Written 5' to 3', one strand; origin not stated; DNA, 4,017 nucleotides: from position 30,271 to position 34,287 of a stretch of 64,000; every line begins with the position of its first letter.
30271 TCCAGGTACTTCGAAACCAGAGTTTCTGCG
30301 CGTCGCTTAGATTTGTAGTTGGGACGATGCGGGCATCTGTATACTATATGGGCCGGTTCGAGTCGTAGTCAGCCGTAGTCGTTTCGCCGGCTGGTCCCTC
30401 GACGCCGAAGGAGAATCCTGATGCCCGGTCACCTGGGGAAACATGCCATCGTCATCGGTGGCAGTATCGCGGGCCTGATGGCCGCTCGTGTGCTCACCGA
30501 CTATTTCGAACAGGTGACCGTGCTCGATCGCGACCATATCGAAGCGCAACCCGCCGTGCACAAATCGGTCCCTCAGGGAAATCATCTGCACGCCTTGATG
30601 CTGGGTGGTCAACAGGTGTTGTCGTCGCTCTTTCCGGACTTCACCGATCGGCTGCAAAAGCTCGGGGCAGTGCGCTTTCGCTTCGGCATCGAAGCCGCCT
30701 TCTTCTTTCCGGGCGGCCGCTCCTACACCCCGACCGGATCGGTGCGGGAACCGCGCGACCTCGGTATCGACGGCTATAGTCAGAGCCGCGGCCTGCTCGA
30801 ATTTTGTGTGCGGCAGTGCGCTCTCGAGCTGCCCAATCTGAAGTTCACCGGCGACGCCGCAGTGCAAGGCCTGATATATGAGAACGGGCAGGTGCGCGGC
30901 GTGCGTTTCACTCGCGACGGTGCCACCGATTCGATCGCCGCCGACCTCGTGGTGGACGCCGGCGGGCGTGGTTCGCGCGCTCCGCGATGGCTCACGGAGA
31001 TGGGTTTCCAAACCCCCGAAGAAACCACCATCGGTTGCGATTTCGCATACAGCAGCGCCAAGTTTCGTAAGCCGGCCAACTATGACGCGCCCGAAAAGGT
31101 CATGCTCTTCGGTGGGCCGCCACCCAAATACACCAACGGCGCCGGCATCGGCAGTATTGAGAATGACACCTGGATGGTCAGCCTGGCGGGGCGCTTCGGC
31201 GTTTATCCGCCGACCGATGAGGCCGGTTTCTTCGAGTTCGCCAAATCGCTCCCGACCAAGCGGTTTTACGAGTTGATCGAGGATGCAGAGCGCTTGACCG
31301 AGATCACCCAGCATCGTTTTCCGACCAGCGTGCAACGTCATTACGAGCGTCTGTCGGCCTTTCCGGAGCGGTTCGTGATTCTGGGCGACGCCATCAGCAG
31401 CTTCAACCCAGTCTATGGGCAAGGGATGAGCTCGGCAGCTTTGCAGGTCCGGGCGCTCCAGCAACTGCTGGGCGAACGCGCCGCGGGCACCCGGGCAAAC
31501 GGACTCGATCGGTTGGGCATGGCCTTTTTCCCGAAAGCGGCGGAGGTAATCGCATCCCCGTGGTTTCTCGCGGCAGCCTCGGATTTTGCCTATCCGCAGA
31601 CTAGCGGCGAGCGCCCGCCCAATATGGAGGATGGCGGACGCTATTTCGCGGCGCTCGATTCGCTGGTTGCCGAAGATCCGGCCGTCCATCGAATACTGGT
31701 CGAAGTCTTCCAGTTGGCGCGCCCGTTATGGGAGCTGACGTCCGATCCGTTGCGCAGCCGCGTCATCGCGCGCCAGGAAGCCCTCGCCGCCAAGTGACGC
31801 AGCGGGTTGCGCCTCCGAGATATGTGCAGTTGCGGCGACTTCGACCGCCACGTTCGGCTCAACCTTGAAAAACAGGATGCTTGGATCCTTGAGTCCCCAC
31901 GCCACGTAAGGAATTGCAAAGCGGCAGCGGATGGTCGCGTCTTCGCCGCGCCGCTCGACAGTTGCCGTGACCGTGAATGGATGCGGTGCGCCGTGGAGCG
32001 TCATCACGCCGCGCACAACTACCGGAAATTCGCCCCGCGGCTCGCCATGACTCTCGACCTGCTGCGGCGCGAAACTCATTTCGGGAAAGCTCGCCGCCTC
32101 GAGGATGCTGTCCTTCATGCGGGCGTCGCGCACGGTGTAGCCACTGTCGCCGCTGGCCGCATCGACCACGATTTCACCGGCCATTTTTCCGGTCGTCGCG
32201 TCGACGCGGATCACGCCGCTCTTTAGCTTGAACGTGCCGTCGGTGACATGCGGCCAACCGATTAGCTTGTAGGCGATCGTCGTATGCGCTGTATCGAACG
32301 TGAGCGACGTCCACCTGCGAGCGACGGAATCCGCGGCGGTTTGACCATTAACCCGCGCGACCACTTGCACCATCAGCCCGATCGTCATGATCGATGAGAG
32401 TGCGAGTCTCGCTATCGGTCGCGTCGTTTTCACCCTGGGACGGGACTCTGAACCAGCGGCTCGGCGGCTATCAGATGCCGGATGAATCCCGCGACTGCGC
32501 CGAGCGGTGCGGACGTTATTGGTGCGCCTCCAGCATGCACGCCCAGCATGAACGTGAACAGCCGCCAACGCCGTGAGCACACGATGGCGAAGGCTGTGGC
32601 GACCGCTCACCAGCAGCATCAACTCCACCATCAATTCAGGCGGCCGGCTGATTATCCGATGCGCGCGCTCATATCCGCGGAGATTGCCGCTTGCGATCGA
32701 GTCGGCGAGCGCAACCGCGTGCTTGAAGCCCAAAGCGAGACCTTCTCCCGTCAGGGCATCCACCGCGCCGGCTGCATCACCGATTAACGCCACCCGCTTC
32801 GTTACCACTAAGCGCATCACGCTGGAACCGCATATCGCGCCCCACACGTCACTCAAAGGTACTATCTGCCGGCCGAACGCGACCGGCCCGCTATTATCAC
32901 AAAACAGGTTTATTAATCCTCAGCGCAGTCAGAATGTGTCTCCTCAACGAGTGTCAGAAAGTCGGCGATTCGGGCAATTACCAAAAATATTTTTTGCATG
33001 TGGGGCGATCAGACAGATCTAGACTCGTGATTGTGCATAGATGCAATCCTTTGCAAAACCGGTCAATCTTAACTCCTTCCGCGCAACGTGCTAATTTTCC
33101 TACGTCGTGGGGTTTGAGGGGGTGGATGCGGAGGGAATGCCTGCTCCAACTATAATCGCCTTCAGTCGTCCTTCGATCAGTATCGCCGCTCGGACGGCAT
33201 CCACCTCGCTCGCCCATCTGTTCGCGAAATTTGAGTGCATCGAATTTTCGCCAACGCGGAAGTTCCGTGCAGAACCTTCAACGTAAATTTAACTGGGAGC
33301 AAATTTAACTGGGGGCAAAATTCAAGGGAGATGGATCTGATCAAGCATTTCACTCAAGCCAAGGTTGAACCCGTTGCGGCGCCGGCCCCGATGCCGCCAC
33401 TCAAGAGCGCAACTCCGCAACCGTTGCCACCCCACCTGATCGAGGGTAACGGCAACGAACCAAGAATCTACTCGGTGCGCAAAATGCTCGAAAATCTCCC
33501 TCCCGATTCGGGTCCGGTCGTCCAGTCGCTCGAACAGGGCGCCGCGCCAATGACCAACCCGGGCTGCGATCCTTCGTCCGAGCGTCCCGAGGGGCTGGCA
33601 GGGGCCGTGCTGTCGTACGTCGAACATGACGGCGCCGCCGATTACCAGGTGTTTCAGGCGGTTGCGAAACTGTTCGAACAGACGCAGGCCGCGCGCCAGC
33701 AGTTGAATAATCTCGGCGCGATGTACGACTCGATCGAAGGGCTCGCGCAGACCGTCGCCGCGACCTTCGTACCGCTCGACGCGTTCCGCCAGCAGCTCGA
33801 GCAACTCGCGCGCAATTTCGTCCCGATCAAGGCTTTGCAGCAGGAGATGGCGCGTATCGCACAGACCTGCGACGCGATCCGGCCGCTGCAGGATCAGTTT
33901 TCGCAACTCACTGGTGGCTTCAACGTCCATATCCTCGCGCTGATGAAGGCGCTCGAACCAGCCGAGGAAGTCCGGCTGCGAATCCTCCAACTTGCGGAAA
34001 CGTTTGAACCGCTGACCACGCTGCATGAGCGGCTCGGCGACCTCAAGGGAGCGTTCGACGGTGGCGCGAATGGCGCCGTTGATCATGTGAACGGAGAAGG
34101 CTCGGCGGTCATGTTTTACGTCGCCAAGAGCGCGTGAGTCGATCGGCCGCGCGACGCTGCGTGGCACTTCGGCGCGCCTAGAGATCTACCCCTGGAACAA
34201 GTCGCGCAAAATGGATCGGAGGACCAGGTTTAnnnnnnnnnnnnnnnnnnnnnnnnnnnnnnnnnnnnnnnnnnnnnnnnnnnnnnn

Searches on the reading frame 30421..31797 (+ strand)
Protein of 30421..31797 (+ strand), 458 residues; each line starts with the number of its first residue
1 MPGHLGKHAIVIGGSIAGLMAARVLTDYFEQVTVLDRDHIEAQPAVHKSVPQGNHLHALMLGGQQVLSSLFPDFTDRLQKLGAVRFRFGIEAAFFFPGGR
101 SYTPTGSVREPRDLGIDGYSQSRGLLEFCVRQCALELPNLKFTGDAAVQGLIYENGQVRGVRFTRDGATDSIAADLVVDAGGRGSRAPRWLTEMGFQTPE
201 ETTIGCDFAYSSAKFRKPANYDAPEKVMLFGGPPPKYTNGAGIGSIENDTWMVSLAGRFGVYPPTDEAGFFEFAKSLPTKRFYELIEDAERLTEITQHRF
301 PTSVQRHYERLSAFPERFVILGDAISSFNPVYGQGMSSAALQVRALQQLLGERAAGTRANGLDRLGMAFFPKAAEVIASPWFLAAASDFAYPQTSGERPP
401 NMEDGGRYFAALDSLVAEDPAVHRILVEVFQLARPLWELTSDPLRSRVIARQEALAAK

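Call 3: search_protein_families(library=pfam, proteins=[window:30421-31797:+], max_evalue=1)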
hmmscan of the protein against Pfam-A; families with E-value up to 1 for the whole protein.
window:30421-31797:+ (458 aa): 11 families
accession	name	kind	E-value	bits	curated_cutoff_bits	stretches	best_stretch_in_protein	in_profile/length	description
PF01494.25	FAD_binding_3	-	4.6e-08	33.1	22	2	136-361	112-329/349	FAD binding domain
PF00890.30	FAD_binding_2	-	7.4e-05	22.6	20.4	1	136-203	154-221/414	FAD binding domain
PF01266.30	DAO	-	0.00031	20.8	27.9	1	9-40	2-33/353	FAD dependent oxidoreductase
PF04820.20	Trp_halogenase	-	0.0004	19.8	21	1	10-58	3-55/458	Tryptophan halogenase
PF12831.13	FAD_oxidored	-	0.0019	18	27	1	10-185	3-148/416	FAD dependent oxidoreductase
PF07992.20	Pyr_redox_2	-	0.0055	16.6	26.1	1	9-50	3-46/291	Pyridine nucleotide-disulphide oxidoreductase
PF00070.33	Pyr_redox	-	0.0075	17.2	22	1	8-38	1-31/82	Pyridine nucleotide-disulphide oxidoreductase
PF03486.20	HI0933_like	-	0.016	15.1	50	1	8-38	2-32/244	HI0933-like protein Rossmann domain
PF13450.12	NAD_binding_8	-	0.03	15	21.9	1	11-38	1-28/68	NAD(P)-binding Rossmann-like domain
PF01262.27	AlaDh_PNT_C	-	0.063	13.1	23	1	8-40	30-62/214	Alanine dehydrogenase/PNT, C-terminal domain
PF06690.17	HcgC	-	0.1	12.6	31.4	0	6-38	43-74/248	FeGP cofactor biosynthesis protein, methyltransferase HcgC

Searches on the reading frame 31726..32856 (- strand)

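Call 3: search_protein_families(library=pfam, proteins=[window:31726-32856:-], max_evalue=1)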
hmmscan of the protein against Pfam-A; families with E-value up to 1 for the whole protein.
window:31726-32856:- (376 aa): 2 families
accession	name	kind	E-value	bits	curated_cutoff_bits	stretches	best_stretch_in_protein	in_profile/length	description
PF04264.18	YceI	-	1.6e-19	71.2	23.7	1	186-343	2-149/150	YceI-like domain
PF01494.25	FAD_binding_3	-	0.012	15.4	22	1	19-56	283-320/349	FAD binding domain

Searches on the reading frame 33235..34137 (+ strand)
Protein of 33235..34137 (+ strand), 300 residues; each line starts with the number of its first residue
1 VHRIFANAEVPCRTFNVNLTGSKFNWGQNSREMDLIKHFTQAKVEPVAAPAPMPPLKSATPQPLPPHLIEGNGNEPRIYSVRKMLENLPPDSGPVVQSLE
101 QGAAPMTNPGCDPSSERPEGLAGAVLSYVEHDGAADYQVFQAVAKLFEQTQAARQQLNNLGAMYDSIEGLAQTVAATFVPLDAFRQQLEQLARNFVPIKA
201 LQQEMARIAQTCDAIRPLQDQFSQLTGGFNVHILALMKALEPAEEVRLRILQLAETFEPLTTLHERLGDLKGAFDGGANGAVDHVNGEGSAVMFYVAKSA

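Call 3: search_protein_families(library=pfam, proteins=[window:33235-34137:+], max_evalue=1)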
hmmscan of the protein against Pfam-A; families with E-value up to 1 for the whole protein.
window:33235-34137:+ (300 aa): 7 families
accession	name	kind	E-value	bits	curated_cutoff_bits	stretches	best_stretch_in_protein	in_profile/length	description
PF24611.2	Spectrin_Anc-1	-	0.005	17.5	33.2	1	153-219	23-83/115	Nuclear anchorage protein 1, spectrin-like repeat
PF20379.3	DUF6674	-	0.034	14.2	28.5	1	153-212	17-75/251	Family of unknown function (DUF6674)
PF08453.16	Peptidase_M9_N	-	0.038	14.2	23.9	1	138-211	105-178/183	Peptidase family M9 N-terminal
PF10157.14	BORCS6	-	0.099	13.3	35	1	158-214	43-99/101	BLOC-1-related complex sub-unit 6 C-terminal helix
PF16591.11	HBM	-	0.11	12.3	29.8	1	121-224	118-210/254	Helical bimodular sensor domain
PF19191.5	HEF_HK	-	0.12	13.3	24.1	0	151-194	21-64/67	HEF_HK domain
PF23991.1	DUF7310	-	0.37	11.8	40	0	141-176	30-65/83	Coiled-coil region of unknown function (DUF7310)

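Call 4: search_protein_families(library=ncbifam, proteins=[window:33235-34137:+], max_evalue=1)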
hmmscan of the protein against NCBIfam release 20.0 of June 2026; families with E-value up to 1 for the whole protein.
window:33235-34137:+ (300 aa): 3 families
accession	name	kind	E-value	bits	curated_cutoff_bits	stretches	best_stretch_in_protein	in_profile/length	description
NF047515.1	SpiroCoCo_C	equivalog_domain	0.0056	15.9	125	1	143-227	130-211/313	SpiroCoCo family coiled-coil protein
NF047516.1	LA_3659_fam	equivalog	0.085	12.4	36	1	141-195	96-150/221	LA_3659 family protein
NF047514.1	SpiroCoCo_N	equivalog_domain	0.085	12.4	75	1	141-195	96-150/221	SpiroCoCo family coiled-coil protein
